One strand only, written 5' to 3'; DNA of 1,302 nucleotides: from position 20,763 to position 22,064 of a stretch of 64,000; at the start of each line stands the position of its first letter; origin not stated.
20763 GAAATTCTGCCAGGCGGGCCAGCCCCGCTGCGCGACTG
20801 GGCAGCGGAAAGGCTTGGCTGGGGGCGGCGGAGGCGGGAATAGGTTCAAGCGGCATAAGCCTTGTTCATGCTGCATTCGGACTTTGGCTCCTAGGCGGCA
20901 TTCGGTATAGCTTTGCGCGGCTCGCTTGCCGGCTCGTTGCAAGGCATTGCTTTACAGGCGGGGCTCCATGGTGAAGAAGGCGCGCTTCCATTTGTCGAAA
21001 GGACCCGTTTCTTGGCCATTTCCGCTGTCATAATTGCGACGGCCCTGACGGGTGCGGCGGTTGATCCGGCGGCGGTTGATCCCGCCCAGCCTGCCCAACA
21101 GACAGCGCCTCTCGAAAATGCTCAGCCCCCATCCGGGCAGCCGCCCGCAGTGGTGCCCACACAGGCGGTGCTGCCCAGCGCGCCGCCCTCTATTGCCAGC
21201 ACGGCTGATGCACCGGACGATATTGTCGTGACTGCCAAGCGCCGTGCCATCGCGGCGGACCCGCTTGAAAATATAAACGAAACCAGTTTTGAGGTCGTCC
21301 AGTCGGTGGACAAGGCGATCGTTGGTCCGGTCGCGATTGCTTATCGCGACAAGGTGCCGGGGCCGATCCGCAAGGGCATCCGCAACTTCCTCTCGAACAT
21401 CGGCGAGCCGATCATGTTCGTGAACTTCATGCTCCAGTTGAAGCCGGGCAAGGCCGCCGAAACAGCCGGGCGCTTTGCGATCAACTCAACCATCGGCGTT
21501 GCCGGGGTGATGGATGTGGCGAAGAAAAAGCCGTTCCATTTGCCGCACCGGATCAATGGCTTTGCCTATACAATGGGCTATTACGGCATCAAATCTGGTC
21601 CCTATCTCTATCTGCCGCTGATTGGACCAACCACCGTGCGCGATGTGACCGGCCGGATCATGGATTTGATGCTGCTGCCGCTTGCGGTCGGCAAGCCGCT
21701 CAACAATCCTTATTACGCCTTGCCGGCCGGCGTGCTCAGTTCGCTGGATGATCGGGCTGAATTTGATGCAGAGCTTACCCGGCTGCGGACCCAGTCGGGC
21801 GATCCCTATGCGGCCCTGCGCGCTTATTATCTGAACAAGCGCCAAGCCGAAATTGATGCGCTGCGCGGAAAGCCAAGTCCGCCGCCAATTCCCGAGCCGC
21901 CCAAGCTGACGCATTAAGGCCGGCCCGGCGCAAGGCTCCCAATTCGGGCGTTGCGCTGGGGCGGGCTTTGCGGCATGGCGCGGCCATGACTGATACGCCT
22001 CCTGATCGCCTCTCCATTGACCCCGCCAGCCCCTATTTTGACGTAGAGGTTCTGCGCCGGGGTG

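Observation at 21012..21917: MlaA/VacJ without a lipoprotein cysteine but with a TonB-box-like motif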

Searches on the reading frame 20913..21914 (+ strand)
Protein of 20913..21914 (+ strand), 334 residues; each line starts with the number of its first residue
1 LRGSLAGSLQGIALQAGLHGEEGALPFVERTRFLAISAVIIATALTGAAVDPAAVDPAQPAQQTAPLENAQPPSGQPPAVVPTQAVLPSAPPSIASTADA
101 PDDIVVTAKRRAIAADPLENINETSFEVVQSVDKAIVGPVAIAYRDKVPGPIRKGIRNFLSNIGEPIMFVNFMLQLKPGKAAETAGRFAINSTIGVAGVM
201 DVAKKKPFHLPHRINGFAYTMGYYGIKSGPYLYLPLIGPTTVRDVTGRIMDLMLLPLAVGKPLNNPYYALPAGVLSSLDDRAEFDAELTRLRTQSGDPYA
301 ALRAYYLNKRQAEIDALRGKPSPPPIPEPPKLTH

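Call 4: search_protein_families(library=pfam, proteins=[window:20913-21914:+], max_evalue=0.1)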
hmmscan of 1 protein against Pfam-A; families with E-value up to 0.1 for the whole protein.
window:20913-21914:+ (334 aa): 1 family
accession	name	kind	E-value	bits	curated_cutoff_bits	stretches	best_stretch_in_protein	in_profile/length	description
PF04333.18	MlaA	-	3.4e-59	200.2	25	1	115-312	2-194/195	MlaA lipoprotein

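Call 5: search_protein_families(library=ncbifam, proteins=[window:20913-21914:+], max_evalue=0.1)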
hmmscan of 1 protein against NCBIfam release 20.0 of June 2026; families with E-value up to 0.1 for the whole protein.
window:20913-21914:+ (334 aa): 2 families
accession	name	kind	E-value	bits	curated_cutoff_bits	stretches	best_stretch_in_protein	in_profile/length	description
NF011672.1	PRK15091.1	equivalog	7.4e-33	113.9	375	1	110-311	25-223/252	phospholipid-binding lipoprotein MlaA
TIGR01427.1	PTS_IIC_fructo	subfamily_domain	0.04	13.3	157.55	1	21-55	269-303/346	fructose-specific PTS transporter subunit EIIC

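Call 6: find_homologous_proteins(query=window:21012-21914:+)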
Query window:21012-21914:+ (301 aa): 2144 proteins with E <= 0.001 among 8000 candidates; the best 120 are listed.
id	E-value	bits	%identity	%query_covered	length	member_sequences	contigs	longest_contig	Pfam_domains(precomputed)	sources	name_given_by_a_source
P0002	4.6e-191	652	100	100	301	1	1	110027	PF04333.19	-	-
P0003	5.5e-155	533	82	96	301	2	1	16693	PF04333.19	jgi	jgi:phospholipid-binding lipoprotein MlaA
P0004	2.9e-153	528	81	92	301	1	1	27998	PF04333.19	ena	-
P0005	6.3e-145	500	79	98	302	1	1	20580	PF04333.19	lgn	-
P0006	1.2e-143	496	74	99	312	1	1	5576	PF04333.19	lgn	-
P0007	8.2e-141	487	76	96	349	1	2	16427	PF04333.19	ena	-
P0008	7.2e-139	481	77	93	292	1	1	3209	PF04333.19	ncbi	-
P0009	5.4e-138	478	76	93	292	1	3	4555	PF04333.19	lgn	-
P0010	8.0e-138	477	76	93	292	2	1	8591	PF04333.19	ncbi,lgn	-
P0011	8.3e-138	477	74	95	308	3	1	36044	PF04333.19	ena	-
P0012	5.9e-137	474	84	79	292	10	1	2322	PF04333.19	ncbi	-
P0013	9.8e-137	474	83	79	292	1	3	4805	PF04333.19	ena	-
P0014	1.6e-136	473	74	96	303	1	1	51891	PF04333.19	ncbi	-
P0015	2.2e-136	472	81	84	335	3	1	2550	PF04333.19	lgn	-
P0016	5.1e-136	471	73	96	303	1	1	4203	PF04333.19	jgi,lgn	jgi:phospholipid-binding lipoprotein MlaA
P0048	5.2e-96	340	66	75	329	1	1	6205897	PF04333.19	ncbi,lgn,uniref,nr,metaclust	ncbi:MlaA family lipoprotein [Sphingomonas sanxanigenens]|uniref:VacJ family lipoprotein n=1 Tax=Sph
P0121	1.1e-88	316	63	73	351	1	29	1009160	PF04333.19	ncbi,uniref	ncbi:MAG: VacJ family lipoprotein [Parasphingorhabdus sp.]|uniref:MlaA family lipoprotein n=1 Tax=Pa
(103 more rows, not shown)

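Call 18: find_related_loci(query=window:21012-21914:+, collection=genome_contigs, flank=10000)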
Query window:21012-21914:+ (301 aa) in genome_contigs; peptide patterns used: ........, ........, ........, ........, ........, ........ (x = any residue, [..] = any of these).
599 stretches matched a pattern (row limit reached: there are more); 4 encode a relative of the query (tblastn E <= 1e-3); 4 distinct loci.
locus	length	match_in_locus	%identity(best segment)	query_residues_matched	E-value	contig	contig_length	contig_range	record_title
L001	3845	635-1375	81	50-296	1e-140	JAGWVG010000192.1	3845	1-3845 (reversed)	MAG: Alphaproteobacteria bacterium isolate REEB414 contig-150_28233, whole genome shotgun sequence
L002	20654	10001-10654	62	66-284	2e-89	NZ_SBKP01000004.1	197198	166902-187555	Sphingobium fluviale strain CHR27 NODE_4_length_197198_cov_109, whole genome shotgun sequence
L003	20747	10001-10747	54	39-287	3e-85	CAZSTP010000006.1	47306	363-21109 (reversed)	MAG TPA_asm: uncultured Novosphingobium sp. isolate SRP302895_co1_273 genome assembly, contig: NODE_1340_length_47306_co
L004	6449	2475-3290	51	9-291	4e-80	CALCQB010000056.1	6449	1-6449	MAG TPA_asm: uncultured Novosphingobium sp. isolate SRR6231202_bin.43_CONCOCT_v1.1_MAG genome assembly, contig: ERZ65026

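Call 23: find_encoding_contigs(protein=P0048, flank=10000, max_places=2)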
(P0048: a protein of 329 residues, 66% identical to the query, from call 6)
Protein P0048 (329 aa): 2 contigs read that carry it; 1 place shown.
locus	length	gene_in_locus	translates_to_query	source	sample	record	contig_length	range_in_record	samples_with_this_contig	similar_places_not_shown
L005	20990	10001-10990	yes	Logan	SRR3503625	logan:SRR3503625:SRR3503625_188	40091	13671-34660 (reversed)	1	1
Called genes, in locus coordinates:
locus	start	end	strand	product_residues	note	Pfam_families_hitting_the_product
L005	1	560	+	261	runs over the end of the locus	PF13444:Acetyltransf_5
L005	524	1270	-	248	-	PF01553:Acyltransferase, PF14258:DUF4350 (weak)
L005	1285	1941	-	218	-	PF02798:GST_N (weak), PF13409:GST_N_2, PF13417:GST_N_3 (weak), PF13410:GST_C_2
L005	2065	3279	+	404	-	PF06850:PHB_depo_C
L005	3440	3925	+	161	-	PF00731:AIRC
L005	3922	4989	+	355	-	PF22660:RS_preATP-grasp-like, PF02222:ATP-grasp, PF17769:PurK_C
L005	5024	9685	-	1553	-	PF21075:GDH_ACT1, PF21073:GDH_HM1 (weak), PF21076:GDH_ACT2, PF21079:GDH_HM2 (weak), PF21077:GDH_ACT3, PF21078:GDH_HM3, PF05088:Bac_GDH_CD, PF21074:GDH_C, +1 more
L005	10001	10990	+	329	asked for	PF04333:MlaA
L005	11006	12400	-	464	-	PF01381:HTH_3, PF12844:HTH_19, PF13560:HTH_31, PF06114:Peptidase_M78, PF09856:ScfRs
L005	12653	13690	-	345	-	PF03372:Exo_endo_phos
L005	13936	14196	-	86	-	PF07330:DUF1467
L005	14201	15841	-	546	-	PF00753:Lactamase_B, PF12706:Lactamase_B_2, PF22505:RNase_J_b_CASP, PF07521:RMMBL, PF17770:RNase_J_C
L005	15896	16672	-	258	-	PF03309:Pan_kinase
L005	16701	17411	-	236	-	PF03099:BPL_LplA_LipB, PF16917:BPL_LplA_LipB_2, PF02237:BPL_C (weak)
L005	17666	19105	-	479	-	PF00361:Proton_antipo_M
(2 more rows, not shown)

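Call 25: search_protein_representatives(protein=window:21012-21914:+)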
Query: 301 residues. Proteins with E-value up to 0.001 (for the whole library): 7789; up to 1e-10: 5747; up to 1e-30: 465. The best 150 are listed.
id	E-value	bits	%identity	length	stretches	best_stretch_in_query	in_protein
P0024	6.4e-109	380.6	82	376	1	81-283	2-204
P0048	1.7e-96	339.8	60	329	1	4-293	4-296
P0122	1.7e-86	307.0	54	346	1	22-289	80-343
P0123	4.4e-86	305.6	55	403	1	25-288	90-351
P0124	6.1e-86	305.2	56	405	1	19-291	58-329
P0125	2.7e-85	303.0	61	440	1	59-288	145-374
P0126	5.8e-83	295.4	57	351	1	23-286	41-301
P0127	6.1e-83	295.3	55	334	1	11-291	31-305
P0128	2.3e-82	293.4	58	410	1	57-293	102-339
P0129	6.7e-82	291.9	57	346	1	55-297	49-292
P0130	1.8e-81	290.5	59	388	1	68-291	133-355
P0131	2.5e-81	290.0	56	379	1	65-293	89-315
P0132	2.7e-81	289.9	53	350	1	28-287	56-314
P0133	8.0e-81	288.4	54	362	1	22-286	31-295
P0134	8.6e-81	288.3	55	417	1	33-294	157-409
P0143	3.7e-78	279.6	56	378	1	33-287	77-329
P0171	7.8e-72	258.9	50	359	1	3-294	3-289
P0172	8.7e-72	258.7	44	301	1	5-289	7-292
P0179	6.1e-71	255.9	46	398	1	5-298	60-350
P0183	4.1e-70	253.2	48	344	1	11-290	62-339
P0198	6.0e-68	246.1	45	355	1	12-294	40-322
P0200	3.7e-67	243.5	43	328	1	19-286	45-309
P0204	1.2e-66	241.9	45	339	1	7-300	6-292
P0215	1.4e-65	238.4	46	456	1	13-293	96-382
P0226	3.5e-63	230.5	47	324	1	10-279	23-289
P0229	7.1e-63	229.5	46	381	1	19-297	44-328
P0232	1.2e-62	228.7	48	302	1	44-295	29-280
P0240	3.9e-61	223.7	47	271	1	34-298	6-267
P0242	7.2e-60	219.6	42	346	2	15-285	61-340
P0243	1.3e-59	218.7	40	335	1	6-291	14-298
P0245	3.0e-58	214.3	46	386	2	5-227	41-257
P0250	1.3e-55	205.6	42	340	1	17-288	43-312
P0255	6.8e-55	203.2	43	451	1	3-288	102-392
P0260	4.2e-52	194.1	40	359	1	17-296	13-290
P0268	5.9e-48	180.5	39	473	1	39-292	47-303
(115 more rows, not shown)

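Call 27: list_cluster_members(proteins=[P0172, P0200, P0229, P0242, P0255, P0204, P0243, P0250, P0260, P0268])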
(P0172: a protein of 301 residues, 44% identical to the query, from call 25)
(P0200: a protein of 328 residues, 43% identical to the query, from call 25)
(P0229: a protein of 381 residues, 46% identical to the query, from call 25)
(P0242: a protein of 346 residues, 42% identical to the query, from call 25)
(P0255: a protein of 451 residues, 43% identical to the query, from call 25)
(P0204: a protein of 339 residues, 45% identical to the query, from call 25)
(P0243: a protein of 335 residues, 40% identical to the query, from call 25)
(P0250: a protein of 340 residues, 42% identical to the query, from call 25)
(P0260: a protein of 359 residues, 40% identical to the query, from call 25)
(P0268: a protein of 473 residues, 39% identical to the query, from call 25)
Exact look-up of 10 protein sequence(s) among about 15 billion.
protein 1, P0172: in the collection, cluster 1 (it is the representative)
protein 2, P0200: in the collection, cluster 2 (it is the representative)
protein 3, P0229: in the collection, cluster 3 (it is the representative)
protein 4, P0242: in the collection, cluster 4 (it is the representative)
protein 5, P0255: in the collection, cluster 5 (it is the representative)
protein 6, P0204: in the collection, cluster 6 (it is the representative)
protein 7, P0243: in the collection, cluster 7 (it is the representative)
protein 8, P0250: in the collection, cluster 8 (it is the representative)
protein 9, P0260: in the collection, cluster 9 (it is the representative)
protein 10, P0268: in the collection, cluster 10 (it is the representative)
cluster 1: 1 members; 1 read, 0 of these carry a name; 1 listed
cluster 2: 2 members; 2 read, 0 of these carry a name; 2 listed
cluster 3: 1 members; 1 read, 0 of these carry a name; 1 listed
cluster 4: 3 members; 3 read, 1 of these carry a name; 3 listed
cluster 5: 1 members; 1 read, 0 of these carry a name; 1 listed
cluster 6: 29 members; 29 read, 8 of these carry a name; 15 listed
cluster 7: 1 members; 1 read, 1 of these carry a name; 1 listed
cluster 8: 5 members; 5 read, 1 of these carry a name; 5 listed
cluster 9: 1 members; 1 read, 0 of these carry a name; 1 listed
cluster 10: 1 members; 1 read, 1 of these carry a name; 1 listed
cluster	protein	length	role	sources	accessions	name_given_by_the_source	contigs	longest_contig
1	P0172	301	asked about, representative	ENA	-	-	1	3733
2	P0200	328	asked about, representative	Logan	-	-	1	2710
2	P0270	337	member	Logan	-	-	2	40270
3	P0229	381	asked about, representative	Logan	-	-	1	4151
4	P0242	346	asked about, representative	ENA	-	-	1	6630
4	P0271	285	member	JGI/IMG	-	phospholipid-binding lipoprotein MlaA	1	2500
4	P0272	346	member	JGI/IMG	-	-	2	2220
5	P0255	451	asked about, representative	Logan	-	-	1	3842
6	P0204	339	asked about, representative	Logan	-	-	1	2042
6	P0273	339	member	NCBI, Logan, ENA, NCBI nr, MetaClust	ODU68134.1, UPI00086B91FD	MAG: hypothetical protein ABT11_17700 [Novosphingobium sp. SCN 66-18] | status=active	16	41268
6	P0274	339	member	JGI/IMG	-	phospholipid-binding lipoprotein MlaA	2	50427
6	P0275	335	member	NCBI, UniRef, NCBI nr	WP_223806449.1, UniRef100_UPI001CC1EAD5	VacJ family lipoprotein [Novosphingobium sp. LASN5T] | MlaA family lipoprotein n=1 Tax=Novosphingobium sp. LASN5T TaxID=2491021 ...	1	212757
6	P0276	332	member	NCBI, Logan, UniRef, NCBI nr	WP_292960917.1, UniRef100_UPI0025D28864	MlaA family lipoprotein [Novosphingobium sp. UBA1939] | MlaA family lipoprotein n=1 Tax=Novosphingobium sp. UBA1939 TaxID=1946982 ...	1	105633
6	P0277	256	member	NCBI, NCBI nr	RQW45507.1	VacJ family lipoprotein [Novosphingobium sp. LASN5T]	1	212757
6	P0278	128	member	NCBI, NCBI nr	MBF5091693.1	hypothetical protein F1640_17125 [Novosphingobium sp. NBM11] | hypothetical protein [Novosphingobium sp. NBM11]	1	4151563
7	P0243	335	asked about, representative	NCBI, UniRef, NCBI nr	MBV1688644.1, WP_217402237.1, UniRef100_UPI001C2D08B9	VacJ family lipoprotein [Novosphingobium sp. G106] | MlaA family lipoprotein n=1 Tax=Novosphingobium sp. G106 TaxID=2849500 RepID=UPI001C2D08B9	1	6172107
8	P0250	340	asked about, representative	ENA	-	-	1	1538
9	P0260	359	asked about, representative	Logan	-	-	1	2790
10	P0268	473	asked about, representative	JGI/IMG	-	phospholipid-binding lipoprotein MlaA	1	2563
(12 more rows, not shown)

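Call 29: predict_structure(alignment_id=A1)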
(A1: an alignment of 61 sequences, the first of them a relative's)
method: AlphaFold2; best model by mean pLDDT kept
length: 301 residues; sequences in the alignment: 61
mean_pLDDT: 77.6   pTM: 0.66
mean pLDDT of the five models: 77.6, 77.3, 75.7, 73.2, 70.7
residues with pLDDT >= 90: 104; 70-90: 99; 50-70: 62; < 50: 36
segments of 3 or more residues with pLDDT < 50: 2-5, 15-17, 61-76
pLDDT, mean of each block of 10 residues (from residue 1): 55 54 52 52 52 56 46 48 76 89 92 92 88 94 95 87 62 72 93 93 90 93 86 84 89 89 91 92 91 78 62
secondary structure, 60 per line:
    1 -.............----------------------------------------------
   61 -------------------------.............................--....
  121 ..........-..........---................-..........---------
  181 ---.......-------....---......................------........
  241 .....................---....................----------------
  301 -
elements in order: H2-14 H86-114 H117-130 H132-141 H145-160 H162-171 H184-190 E198-201 E205-208 H209-226 H233-261 H265-284

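Call 30: search_solved_structures(query=window:21012-21914:+, show_alignments=2)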
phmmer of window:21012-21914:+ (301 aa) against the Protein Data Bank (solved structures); distinct sequences matched with E-value up to 0.001: 3.
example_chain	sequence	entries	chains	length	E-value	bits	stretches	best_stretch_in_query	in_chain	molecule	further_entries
5nuo_D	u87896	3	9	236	1.2e-29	107.2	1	81-292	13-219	ABC transporter permease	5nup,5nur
5nuq_G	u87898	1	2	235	9.5e-27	97.7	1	82-278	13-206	Probable phospholipid-binding lipoprotein mlaA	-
8i8r_D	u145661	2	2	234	1.4e-26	97.1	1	82-279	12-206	Intermembrane phospholipid transport system lipoprotein MlaA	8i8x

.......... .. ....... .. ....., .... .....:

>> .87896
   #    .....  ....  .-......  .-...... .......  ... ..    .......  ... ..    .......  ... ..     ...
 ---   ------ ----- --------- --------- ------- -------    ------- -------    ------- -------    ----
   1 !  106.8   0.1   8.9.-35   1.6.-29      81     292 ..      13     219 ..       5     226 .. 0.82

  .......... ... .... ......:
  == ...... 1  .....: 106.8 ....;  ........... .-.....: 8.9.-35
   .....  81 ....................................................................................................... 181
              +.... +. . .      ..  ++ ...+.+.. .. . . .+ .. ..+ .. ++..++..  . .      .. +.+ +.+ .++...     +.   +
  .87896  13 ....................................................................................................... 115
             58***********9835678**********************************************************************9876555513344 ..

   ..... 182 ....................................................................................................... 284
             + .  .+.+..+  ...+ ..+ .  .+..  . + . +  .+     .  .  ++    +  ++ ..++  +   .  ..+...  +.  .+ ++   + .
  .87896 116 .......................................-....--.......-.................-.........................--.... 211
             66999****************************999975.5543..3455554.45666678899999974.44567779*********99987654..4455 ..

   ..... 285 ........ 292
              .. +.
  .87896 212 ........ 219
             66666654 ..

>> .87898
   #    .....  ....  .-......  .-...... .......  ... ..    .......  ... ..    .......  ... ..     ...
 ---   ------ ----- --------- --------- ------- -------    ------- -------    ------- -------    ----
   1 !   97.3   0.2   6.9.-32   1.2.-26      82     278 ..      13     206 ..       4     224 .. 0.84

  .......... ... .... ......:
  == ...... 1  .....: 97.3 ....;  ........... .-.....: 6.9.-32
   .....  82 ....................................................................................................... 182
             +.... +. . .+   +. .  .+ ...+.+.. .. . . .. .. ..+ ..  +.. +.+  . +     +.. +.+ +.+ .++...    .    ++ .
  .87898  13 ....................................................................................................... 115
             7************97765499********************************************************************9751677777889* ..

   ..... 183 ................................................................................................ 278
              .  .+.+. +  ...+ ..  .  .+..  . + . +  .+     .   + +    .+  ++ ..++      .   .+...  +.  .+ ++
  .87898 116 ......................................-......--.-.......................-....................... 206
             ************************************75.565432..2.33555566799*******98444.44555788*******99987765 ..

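Call 36: find_homologous_proteins(query=L002:3374-5743:+, region=25-175, max_evalue=0.001)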
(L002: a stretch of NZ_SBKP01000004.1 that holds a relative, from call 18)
Query L002:3374-5743:+, residues 25-175 (151 aa): 627 proteins with E <= 0.001 among 3336 candidates; the best 120 are listed.
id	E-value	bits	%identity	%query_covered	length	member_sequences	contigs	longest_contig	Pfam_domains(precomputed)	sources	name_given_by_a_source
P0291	4.5e-87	307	100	100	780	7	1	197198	PF07715.21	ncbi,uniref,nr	ncbi:TonB-dependent receptor [Sphingobium fluviale]|uniref:TonB-dependent receptor n=2 Tax=Sphingobi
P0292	5.2e-87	307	100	100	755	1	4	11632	PF07715.21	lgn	-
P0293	5.3e-76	271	88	99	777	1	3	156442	-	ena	-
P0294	5.0e-75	268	87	99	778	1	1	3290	PF07715.21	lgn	-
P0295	2.0e-73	263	88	97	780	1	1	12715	PF07715.21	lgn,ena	-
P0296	1.6e-71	257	92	88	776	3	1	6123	PF07715.21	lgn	-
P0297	7.0e-70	252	82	99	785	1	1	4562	-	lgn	-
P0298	1.9e-64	234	78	97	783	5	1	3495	PF07715.21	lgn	-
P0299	1.2e-63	231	80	97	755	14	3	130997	PF07715.21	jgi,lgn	jgi:hypothetical protein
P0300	1.1e-57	212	75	95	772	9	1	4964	-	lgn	-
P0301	2.9e-56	207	73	91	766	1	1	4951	-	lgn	-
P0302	7.4e-55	203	73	96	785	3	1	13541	-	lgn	-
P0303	1.5e-53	199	74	90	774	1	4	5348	-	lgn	-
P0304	2.6e-45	172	63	97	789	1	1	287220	-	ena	-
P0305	2.7e-45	172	61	97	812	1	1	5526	-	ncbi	-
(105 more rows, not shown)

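Call 44: list_cluster_members(proteins=[P0232, P0226, P0240, P0198, P0245, P0171, P0179, P0143, P0183, P0215])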
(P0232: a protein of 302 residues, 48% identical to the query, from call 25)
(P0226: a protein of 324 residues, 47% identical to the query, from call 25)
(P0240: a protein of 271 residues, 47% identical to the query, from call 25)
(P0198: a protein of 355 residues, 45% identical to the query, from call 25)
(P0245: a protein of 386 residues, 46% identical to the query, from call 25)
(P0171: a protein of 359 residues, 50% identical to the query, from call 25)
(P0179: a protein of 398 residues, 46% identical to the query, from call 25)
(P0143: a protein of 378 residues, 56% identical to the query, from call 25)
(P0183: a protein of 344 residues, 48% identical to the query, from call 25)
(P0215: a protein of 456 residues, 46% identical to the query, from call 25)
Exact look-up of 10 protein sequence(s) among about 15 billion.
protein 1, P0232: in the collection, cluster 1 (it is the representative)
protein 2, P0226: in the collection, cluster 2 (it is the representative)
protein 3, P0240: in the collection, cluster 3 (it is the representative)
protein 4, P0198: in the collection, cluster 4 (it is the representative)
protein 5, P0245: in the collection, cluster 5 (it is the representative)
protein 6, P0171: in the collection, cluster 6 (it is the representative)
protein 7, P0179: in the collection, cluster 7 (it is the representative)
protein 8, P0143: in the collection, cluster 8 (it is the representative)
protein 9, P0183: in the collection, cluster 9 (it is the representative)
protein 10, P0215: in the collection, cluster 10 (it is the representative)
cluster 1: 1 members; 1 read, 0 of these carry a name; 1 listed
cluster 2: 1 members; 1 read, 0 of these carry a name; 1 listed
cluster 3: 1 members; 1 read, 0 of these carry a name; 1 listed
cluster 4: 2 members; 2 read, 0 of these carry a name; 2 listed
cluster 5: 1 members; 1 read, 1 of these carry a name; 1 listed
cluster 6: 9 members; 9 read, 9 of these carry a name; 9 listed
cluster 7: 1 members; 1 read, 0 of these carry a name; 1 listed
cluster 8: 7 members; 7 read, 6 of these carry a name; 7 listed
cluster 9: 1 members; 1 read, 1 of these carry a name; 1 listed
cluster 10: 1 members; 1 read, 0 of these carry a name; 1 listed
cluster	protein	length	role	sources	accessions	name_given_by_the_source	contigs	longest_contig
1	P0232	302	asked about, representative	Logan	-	-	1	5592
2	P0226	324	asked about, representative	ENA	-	-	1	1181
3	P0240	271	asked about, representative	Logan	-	-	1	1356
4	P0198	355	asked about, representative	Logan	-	-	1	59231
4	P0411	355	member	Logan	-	-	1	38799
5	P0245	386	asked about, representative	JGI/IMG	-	phospholipid-binding lipoprotein MlaA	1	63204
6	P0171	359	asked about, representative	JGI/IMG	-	phospholipid-binding lipoprotein MlaA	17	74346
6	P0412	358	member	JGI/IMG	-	phospholipid-binding lipoprotein MlaA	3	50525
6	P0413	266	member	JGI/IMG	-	phospholipid-binding lipoprotein MlaA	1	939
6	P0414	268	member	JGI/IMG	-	phospholipid-binding lipoprotein MlaA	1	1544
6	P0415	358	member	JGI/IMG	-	phospholipid-binding lipoprotein MlaA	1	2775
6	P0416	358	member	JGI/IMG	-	phospholipid-binding lipoprotein MlaA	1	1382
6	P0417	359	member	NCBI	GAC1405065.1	MAG: MlaA family lipoprotein [Novosphingobium sp.]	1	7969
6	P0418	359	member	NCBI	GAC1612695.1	MAG: MlaA family lipoprotein [Novosphingobium sp.]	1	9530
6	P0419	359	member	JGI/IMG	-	phospholipid-binding lipoprotein MlaA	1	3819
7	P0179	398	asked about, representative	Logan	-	-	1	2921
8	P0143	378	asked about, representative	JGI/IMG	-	phospholipid-binding lipoprotein MlaA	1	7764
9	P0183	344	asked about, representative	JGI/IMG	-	phospholipid-binding lipoprotein MlaA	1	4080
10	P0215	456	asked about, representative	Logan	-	-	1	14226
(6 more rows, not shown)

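Call 45: find_homologous_proteins(query=P0243)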
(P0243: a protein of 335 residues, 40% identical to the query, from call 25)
Query P0243 (335 aa): 1845 proteins with E <= 0.001 among 8000 candidates; the best 120 are listed.
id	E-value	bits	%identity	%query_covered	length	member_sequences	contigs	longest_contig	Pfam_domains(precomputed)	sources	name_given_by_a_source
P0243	7.1e-216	734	100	100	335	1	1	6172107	PF04333.19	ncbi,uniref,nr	ncbi:VacJ family lipoprotein [Novosphingobium sp. G106]|uniref:MlaA family lipoprotein n=1 Tax=Novos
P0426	8.0e-152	524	74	97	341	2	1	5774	PF04333.19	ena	-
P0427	2.7e-130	453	75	73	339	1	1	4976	PF04333.19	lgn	-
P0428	2.1e-129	450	66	96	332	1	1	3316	PF04333.19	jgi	jgi:phospholipid-binding lipoprotein MlaA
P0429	1.3e-128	447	66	97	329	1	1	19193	PF04333.19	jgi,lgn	jgi:phospholipid-binding lipoprotein MlaA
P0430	9.2e-128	445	65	98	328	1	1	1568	PF04333.19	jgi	jgi:phospholipid-binding lipoprotein MlaA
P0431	4.7e-127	442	66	97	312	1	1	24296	PF04333.19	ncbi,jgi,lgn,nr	ncbi:MAG: VacJ family lipoprotein [Novosphingobium sp.]|jgi:phospholipid-binding lipoprotein MlaA|nr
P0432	1.2e-125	438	64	100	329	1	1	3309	PF04333.19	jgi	jgi:phospholipid-binding lipoprotein MlaA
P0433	9.7e-125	435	72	77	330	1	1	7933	PF04333.19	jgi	jgi:phospholipid-binding lipoprotein MlaA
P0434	6.7e-121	422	66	81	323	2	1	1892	PF04333.19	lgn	-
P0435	9.6e-120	418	62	100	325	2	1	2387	PF04333.19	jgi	jgi:phospholipid-binding lipoprotein MlaA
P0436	2.8e-117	410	66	77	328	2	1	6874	PF04333.19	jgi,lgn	jgi:phospholipid-binding lipoprotein MlaA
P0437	4.0e-117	410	71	72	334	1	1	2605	PF04333.19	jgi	jgi:phospholipid-binding lipoprotein MlaA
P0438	1.5e-115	404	61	99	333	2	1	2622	PF04333.19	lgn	-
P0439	2.3e-115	404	60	95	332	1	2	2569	PF04333.19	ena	-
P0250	1.9e-81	292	58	70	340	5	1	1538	PF04333.19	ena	-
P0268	3.9e-77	278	49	86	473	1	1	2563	PF04333.19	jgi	jgi:phospholipid-binding lipoprotein MlaA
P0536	5.3e-74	268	47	79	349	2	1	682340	PF04333.19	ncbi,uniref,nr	ncbi:VacJ family lipoprotein [Sphingomonas sp. H39-1-10]|uniref:MlaA family lipoprotein n=1 Tax=Sphi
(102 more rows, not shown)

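Call 52: find_encoding_contigs(protein=P0003, flank=3000, max_places=2)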
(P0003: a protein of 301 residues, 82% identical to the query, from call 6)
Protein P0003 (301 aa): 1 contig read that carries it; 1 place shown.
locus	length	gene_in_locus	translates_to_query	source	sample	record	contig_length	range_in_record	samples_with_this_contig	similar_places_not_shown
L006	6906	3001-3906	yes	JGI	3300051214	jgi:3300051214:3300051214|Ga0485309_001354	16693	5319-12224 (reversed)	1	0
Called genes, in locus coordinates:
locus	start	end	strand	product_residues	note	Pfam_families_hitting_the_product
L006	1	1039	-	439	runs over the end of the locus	PF00275:EPSP_synthase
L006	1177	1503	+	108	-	PF09538:FYDLN_acid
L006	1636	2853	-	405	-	PF03441:FAD_binding_7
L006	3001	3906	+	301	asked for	PF04333:MlaA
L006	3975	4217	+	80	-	PF11730:DUF3297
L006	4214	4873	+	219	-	PF00149:Metallophos (weak)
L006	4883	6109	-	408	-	PF01070:FMN_dh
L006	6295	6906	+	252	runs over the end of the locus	PF12804:NTP_transf_3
